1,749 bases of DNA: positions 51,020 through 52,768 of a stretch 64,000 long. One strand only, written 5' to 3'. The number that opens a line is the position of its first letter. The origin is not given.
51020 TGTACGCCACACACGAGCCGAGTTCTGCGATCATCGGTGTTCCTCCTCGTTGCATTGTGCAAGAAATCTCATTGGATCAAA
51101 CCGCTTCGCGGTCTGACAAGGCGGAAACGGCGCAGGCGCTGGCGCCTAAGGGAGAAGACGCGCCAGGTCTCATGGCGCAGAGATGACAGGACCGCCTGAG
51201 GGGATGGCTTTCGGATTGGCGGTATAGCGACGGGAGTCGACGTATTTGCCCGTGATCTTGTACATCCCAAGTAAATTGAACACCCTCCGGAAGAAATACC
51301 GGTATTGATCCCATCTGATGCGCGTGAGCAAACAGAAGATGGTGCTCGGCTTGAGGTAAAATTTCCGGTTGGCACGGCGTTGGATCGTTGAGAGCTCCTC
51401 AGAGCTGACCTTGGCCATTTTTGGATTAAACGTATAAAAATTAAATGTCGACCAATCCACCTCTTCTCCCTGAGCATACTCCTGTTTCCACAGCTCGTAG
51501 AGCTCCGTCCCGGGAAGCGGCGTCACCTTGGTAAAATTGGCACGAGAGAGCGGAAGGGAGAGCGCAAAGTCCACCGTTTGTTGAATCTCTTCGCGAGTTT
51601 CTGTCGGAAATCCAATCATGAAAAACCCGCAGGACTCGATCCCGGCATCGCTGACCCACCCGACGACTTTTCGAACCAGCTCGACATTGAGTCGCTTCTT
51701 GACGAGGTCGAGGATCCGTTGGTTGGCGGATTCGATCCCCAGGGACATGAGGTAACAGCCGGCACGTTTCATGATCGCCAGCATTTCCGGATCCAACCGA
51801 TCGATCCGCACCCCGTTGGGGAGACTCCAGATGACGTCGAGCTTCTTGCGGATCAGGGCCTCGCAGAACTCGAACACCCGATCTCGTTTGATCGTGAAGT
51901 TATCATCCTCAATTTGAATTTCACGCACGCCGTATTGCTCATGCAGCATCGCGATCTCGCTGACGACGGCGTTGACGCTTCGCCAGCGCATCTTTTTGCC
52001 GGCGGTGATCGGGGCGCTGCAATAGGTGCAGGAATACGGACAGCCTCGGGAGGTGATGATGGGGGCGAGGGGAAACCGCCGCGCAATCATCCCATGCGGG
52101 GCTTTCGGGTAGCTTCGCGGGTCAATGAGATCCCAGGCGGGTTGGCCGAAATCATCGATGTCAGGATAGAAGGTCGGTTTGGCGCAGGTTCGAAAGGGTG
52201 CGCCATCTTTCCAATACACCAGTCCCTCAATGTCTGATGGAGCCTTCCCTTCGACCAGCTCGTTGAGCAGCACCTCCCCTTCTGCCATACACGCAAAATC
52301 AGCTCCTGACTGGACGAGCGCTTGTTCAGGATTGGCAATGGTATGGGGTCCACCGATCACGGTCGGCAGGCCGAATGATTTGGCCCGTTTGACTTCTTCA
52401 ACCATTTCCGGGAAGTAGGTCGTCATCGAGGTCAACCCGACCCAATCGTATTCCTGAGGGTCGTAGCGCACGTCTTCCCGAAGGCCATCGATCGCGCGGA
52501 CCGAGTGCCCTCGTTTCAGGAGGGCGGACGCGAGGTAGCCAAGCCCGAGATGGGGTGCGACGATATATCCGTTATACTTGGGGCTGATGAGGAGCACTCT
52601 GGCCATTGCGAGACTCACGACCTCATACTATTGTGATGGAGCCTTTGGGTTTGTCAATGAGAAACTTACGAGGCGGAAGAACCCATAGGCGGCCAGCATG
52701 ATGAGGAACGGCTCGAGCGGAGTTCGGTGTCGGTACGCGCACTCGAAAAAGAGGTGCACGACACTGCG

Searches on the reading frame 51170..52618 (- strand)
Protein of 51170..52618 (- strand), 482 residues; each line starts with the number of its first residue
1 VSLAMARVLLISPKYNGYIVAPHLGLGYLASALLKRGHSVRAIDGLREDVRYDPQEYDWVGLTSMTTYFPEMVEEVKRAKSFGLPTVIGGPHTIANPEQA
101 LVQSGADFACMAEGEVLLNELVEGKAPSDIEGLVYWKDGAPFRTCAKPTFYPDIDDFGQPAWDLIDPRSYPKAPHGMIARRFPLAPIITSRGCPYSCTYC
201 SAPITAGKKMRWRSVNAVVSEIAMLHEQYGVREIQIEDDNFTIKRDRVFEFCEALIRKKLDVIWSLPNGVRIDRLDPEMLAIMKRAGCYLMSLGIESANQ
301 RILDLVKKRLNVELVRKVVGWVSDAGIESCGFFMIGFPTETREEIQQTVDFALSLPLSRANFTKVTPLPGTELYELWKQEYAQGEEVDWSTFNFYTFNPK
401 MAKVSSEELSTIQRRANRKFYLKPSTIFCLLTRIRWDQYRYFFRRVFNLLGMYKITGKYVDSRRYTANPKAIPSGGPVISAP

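Call 4: search_protein_families(library=pfam, proteins=[window:51170-52618:-])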
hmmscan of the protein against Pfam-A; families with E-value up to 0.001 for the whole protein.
window:51170-52618:- (482 aa): 2 families
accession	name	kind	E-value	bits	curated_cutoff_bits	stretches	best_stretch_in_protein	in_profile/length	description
PF04055.27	Radical_SAM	-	2.7e-28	99.6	29.5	1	187-352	1-166/166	Radical SAM superfamily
PF02310.24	B12-binding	-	2.4e-11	43.9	32.1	1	22-121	13-120/121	B12 binding domain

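Call 5: search_protein_families(library=ncbifam, proteins=[window:51170-52618:-], max_evalue=0.01)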
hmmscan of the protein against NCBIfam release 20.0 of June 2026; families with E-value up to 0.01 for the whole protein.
window:51170-52618:- (482 aa): 36 families (the best 25 are shown)
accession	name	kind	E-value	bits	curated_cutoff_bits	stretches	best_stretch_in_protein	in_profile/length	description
TIGR03471.1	HpnJ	equivalog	1.5e-52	179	577.6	1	55-433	67-445/472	hopanoid biosynthesis associated radical SAM protein HpnJ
TIGR02026.1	BchE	equivalog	5.1e-43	147.7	481.35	1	8-443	2-449/497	magnesium-protoporphyrin IX monomethyl ester anaerobic oxidative cyclase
NF050148.1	rSAM_ApyD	equivalog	6.4e-43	147.1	750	1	20-378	22-394/645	RiPP biosynthesis radical SAM protein ApyD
NF038361.1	rSAM_Sden_1168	equivalog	7.3e-42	143.6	575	1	105-376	198-472/560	Sden_1168 family B12-binding radical SAM P-methyltransferase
TIGR04072.2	rSAM_ladder_B12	equivalog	1.2e-40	139.5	360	2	184-402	180-396/443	lipid biosynthesis B12-binding/radical SAM protein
NF033070.1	rSAM_AprD4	equivalog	4.2e-40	138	500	1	144-394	160-408/456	AprD4 family radical SAM diol-dehydratase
TIGR04479.1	bcpD_PhpK_rSAM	subfamily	8.2e-37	126.7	600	1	24-351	73-405/504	PhpK family radical SAM P-methyltransferase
TIGR04385.1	B12_rSAM_cofa1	equivalog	1.8e-35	123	450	1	96-351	112-360/438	B12 lower ligand biosynthesis radical SAM protein BzaD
TIGR04013.1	B12_SAM_MJ_1487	hypoth_equivalog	2.8e-34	118.6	251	1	58-376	45-356/382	TIGR04013 family B12-binding domain/radical SAM domain-containing protein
TIGR04014.1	B12_SAM_MJ_0865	equivalog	3.1e-33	115.2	360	1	29-377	17-358/434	methyl-coenzyme M reductase glutamine C-methyltransferase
TIGR04367.1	HpnR_B12_rSAM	equivalog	1.2e-23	83.5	650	1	23-392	22-385/490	hopanoid C-3 methylase HpnR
TIGR04295.1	B12_rSAM_oligo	hypoth_equivalog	1.2e-20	73.7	400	1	83-311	101-317/422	TIGR04295 family B12-binding domain-containing radical SAM protein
NF045585.1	rSAM_slr0320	equivalog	3.6e-15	55.5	775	1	187-352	238-406/511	photosystem II high light acclimation radical SAM protein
TIGR04428.1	B12_rSAM_trp_MT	equivalog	5e-14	51.6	500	1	180-363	212-406/558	tryptophan 2-C-methyltransferase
TIGR03975.1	rSAM_ocin_1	subfamily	1.4e-13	50.2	281.85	1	83-350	157-425/606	RiPP maturation radical SAM C-methyltransferase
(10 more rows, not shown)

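Call 36: search_solved_structures(query=window:51170-52618:-, max_evalue=0.001)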
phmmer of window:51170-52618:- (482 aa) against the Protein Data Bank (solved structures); distinct sequences matched with E-value up to 0.001: 13.
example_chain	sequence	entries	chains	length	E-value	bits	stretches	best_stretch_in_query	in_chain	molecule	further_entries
6fd2_B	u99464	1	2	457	9.4e-35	123.3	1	153-379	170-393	Putative apramycin biosynthetic oxidoreductase 4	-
9ccb_A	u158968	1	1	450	2.3e-16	62.6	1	167-375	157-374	Radical SAM core domain-containing protein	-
6wte_A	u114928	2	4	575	7.7e-06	27.9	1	178-362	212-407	B12-binding domain-containing protein | Tryptophan-C2-methyltransferase containing B12-binding domain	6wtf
7mjz_A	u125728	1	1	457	1.7e-05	26.8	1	189-373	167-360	tRNA-2-methylthio-N(6)-dimethylallyladenosine synthase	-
7mjv_A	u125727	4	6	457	2e-05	26.5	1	189-372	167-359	tRNA-2-methylthio-N(6)-dimethylallyladenosine synthase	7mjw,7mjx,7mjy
2qgq_A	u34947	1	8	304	2.2e-05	26.4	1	183-361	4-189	Protein TM_1862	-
4q37_A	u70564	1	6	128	3.2e-05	25.8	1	26-133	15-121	Radical SAM protein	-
4jc0_A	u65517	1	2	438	3.4e-05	25.8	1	182-361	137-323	Ribosomal protein S12 methylthiotransferase RimO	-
9n1b_A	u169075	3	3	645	6.1e-05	24.9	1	177-244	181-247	Radical SAM protein | Radical SAM enzyme CysS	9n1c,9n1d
9p2u_A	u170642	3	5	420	8.8e-05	24.4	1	273-373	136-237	Radical S-adenosylmethionine methyltransferase NocN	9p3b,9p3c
6iad_A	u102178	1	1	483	0.00012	24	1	280-380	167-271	Histone acetyltransferase, ELP3 family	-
6iaz_A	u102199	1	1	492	0.00013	23.9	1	280-380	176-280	Histone acetyltransferase, ELP3 family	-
6ia8_A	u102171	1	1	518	0.00014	23.7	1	280-380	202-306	Histone acetyltransferase, ELP3 family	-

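Call 50: find_homologous_proteins(query=window:51170-52618:-, max_evalue=1e-20)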
Query window:51170-52618:- (482 aa): 3477 proteins with E <= 1e-20 among 8000 candidates; the best 120 are listed.
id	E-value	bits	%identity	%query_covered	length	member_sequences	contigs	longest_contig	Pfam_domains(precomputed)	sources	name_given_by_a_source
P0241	0.0e+0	1032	92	99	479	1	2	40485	PF04055.28,PF02310.25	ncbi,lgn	-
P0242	2.4e-280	948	85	97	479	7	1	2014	PF04055.28,PF02310.25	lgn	-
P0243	6.4e-227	772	89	77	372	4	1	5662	PF04055.28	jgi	-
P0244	1.8e-213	728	66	96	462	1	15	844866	PF04055.28,PF02310.25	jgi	jgi:anaerobic magnesium-protoporphyrin IX monomethyl ester cyclase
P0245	8.8e-209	712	68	92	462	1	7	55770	PF04055.28,PF02310.25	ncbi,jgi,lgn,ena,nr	ncbi:MAG: radical SAM protein [Candidatus Rokubacteria bacterium]|nr:radical SAM protein [Candidatus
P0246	3.3e-207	707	65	96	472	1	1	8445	PF04055.28,PF02310.25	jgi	jgi:radical SAM superfamily enzyme YgiQ (UPF0313 family)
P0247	7.4e-206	702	67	92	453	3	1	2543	PF04055.28,PF02310.25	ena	-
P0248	1.0e-204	699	67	92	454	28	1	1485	PF04055.28,PF02310.25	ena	-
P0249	1.3e-200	685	65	93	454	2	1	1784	PF04055.28,PF02310.25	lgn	-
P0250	2.0e-197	675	64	93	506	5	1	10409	PF04055.28,PF02310.25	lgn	-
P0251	8.6e-196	669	65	92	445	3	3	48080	PF04055.28,PF02310.25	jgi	jgi:anaerobic magnesium-protoporphyrin IX monomethyl ester cyclase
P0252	3.5e-190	651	63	92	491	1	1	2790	PF04055.28,PF02310.25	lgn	-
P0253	7.4e-190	650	61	92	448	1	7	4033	PF04055.28,PF02310.25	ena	-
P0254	6.4e-189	647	61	92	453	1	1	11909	PF04055.28,PF02310.25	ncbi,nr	ncbi:MAG: radical SAM protein [SAR324 cluster bacterium]|nr:radical SAM protein [SAR324 cluster bact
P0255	7.0e-188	643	62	92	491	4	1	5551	PF04055.28,PF02310.25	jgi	jgi:radical SAM superfamily enzyme YgiQ (UPF0313 family)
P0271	1.8e-180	619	60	92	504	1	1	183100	PF04055.28,PF02310.25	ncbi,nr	ncbi:MAG: B12-binding domain-containing radical SAM protein [Pirellulales bacterium]|nr:B12-binding 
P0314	5.0e-170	584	54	92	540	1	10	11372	PF04055.28,PF02310.25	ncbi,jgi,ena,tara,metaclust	tara:strand:- start:52 stop:1674 length:1623 start_codon:yes stop_codon:yes gene_type:complete|metac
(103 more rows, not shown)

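Call 51: find_encoding_contigs(protein=P0244, flank=8000, max_places=1)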
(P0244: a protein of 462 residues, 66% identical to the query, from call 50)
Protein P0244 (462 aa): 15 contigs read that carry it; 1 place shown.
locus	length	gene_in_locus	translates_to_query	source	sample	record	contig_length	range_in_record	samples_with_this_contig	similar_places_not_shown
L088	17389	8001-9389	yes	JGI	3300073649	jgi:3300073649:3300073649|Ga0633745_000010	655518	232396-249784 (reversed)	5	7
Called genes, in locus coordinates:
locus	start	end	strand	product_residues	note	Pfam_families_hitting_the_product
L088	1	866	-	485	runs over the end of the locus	-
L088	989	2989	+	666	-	PF00881:Nitroreductase (faint), PF21926:FeeM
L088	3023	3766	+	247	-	-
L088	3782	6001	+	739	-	-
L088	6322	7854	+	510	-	PF05990:DUF900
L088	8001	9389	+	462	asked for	PF02310:B12-binding, PF04055:Radical_SAM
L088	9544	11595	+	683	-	-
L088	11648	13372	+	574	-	PF08220:HTH_DeoR (weak)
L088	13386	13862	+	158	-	-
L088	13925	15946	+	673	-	PF08448:PAS_4, PF00989:PAS (weak), PF08447:PAS_3, PF08448:PAS_4 (weak), PF13426:PAS_9 (weak), PF00512:HisKA (weak), PF02518:HATPase_c, PF00072:Response_reg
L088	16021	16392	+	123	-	-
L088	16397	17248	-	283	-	-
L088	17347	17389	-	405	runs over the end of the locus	PF02321:OEP (weak)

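Call 52: find_encoding_contigs(protein=P0271, flank=8000, max_places=1)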
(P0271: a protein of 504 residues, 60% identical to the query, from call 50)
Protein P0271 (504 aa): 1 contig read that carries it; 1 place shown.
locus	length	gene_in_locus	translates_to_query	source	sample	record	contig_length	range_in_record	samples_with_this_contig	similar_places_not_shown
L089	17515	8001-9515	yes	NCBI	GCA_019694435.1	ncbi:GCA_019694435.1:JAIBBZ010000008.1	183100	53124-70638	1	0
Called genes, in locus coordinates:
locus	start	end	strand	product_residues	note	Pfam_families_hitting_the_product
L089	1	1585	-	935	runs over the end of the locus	PF12895:ANAPC3 (faint), PF13174:TPR_6 (faint), PF07719:TPR_2 (faint), PF13176:TPR_7 (faint), PF14559:TPR_19 (weak), PF13432:TPR_16, PF14559:TPR_19 (weak), PF23914:TPR_CcmH_CycH (weak), +9 more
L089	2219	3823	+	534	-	PF02310:B12-binding, PF04055:Radical_SAM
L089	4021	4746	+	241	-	PF00535:Glycos_transf_2, PF13641:Glyco_tranf_2_3 (weak)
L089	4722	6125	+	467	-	PF01593:Amino_oxidase, PF13450:NAD_binding_8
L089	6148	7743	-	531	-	PF02310:B12-binding, PF04055:Radical_SAM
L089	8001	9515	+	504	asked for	PF02310:B12-binding, PF04055:Radical_SAM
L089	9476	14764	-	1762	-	PF00082:Peptidase_S8, PF04234:CopC (faint), PF13205:Big_5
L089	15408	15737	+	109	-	-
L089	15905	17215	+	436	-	PF00365:PFK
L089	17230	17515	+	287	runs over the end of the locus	PF13419:HAD_2 (faint)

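Call 53: find_encoding_contigs(protein=P0314, flank=8000, max_places=1)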
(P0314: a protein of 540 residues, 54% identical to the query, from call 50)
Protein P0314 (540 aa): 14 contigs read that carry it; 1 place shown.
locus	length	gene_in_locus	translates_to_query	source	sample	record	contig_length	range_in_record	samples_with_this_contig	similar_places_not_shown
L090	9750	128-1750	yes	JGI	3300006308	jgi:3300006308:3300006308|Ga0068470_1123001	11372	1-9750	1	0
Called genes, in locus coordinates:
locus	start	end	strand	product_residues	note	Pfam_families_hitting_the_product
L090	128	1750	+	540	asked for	PF02310:B12-binding, PF04055:Radical_SAM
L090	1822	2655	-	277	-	PF00106:adh_short, PF08643:DUF1776, PF08659:KR, PF13561:adh_short_C2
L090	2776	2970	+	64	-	-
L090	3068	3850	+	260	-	PF01555:N6_N4_Mtase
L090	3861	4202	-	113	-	PF02416:TatA_B_E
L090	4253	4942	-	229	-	PF01209:Ubie_methyltran, PF13649:Methyltransf_25, PF13847:Methyltransf_31, PF08241:Methyltransf_11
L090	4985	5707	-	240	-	PF10584:Proteasome_A_N, PF00227:Proteasome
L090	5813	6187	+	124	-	PF01243:PNPOx_N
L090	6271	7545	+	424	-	PF02812:ELFV_dehydrog_N, PF00208:ELFV_dehydrog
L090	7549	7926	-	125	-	PF01751:Toprim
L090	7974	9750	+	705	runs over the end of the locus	PF08442:ATP-grasp_2 (weak), PF13549:ATP-grasp_5, PF02629:CoA_binding, PF13380:CoA_binding_2, PF13607:Succ_CoA_lig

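Call 86: find_encoding_contigs(protein=P0245, flank=8000, max_places=1)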
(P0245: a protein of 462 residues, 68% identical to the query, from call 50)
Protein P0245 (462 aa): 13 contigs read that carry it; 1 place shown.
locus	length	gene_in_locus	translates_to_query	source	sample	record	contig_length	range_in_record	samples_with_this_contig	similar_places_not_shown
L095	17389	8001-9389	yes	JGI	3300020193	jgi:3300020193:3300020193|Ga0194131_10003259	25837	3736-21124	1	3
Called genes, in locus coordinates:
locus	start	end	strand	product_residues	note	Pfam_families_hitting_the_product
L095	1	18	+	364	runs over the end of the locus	PF00712:DNA_pol3_beta, PF02767:DNA_pol3_beta_2, PF02768:DNA_pol3_beta_3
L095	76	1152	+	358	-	PF02463:SMC_N, PF13476:AAA_23, PF13304:AAA_21 (faint)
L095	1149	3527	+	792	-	PF02518:HATPase_c, PF00204:DNA_gyraseB, PF01751:Toprim, PF18053:GyrB_insert (faint), PF00986:DNA_gyraseB_C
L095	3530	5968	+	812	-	PF00521:DNA_topoisoIV, PF03989:DNA_gyraseA_C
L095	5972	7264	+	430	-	PF02403:Seryl_tRNA_N, PF00587:tRNA-synt_2b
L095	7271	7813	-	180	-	PF02698:DUF218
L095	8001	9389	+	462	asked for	PF02310:B12-binding, PF04055:Radical_SAM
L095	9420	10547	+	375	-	-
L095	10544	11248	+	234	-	PF00535:Glycos_transf_2, PF13641:Glyco_tranf_2_3 (weak)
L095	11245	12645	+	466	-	PF01266:DAO, PF01593:Amino_oxidase, PF13450:NAD_binding_8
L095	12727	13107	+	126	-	-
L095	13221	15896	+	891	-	PF00082:Peptidase_S8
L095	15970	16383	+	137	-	PF03928:HbpS-like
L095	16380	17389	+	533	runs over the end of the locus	PF02776:TPP_enzyme_N, PF00205:TPP_enzyme_M, PF02775:TPP_enzyme_C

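Call 87: find_encoding_contigs(protein=P0241, flank=10000, max_places=1)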
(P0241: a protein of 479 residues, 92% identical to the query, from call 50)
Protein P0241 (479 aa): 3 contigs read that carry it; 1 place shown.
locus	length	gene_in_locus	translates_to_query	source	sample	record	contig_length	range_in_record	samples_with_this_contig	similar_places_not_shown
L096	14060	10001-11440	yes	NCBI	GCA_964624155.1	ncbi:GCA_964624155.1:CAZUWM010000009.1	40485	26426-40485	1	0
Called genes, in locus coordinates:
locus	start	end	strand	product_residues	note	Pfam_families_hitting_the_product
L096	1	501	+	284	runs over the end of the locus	PF01370:Epimerase, PF04321:RmlD_sub_bind, PF16363:GDP_Man_Dehyd, PF01073:3Beta_HSD (weak), PF02719:Polysacc_synt_2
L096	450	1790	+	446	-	PF03446:NAD_binding_2 (weak), PF03721:UDPG_MGDP_dh_N, PF00984:UDPG_MGDP_dh, PF03720:UDPG_MGDP_dh_C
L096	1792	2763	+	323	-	PF00106:adh_short, PF01073:3Beta_HSD, PF01370:Epimerase, PF02719:Polysacc_synt_2, PF04321:RmlD_sub_bind, PF07993:NAD_binding_4, PF13460:NAD_binding_10, PF16363:GDP_Man_Dehyd, +2 more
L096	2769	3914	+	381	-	PF01041:DegT_DnrJ_EryC1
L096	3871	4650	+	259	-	PF00483:NTP_transferase, PF12804:NTP_transf_3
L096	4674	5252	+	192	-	PF00702:Hydrolase (faint), PF08645:PNK3P (weak), PF13419:HAD_2 (faint), PF13242:Hydrolase_like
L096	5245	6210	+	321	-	PF01370:Epimerase, PF04321:RmlD_sub_bind (weak), PF16363:GDP_Man_Dehyd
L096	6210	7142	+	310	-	PF01073:3Beta_HSD, PF01370:Epimerase, PF04321:RmlD_sub_bind, PF05368:NmrA (weak), PF16363:GDP_Man_Dehyd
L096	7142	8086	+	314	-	PF00106:adh_short (faint), PF01073:3Beta_HSD, PF01370:Epimerase, PF02719:Polysacc_synt_2 (faint), PF07993:NAD_binding_4 (faint), PF16363:GDP_Man_Dehyd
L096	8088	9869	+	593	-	PF13231:PMT_2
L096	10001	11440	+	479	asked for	PF02310:B12-binding, PF04055:Radical_SAM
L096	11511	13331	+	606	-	PF13231:PMT_2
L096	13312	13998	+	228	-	PF13489:Methyltransf_23, PF07021:MetW, PF13847:Methyltransf_31 (weak), PF08241:Methyltransf_11, PF08242:Methyltransf_12 (weak), PF13649:Methyltransf_25 (weak)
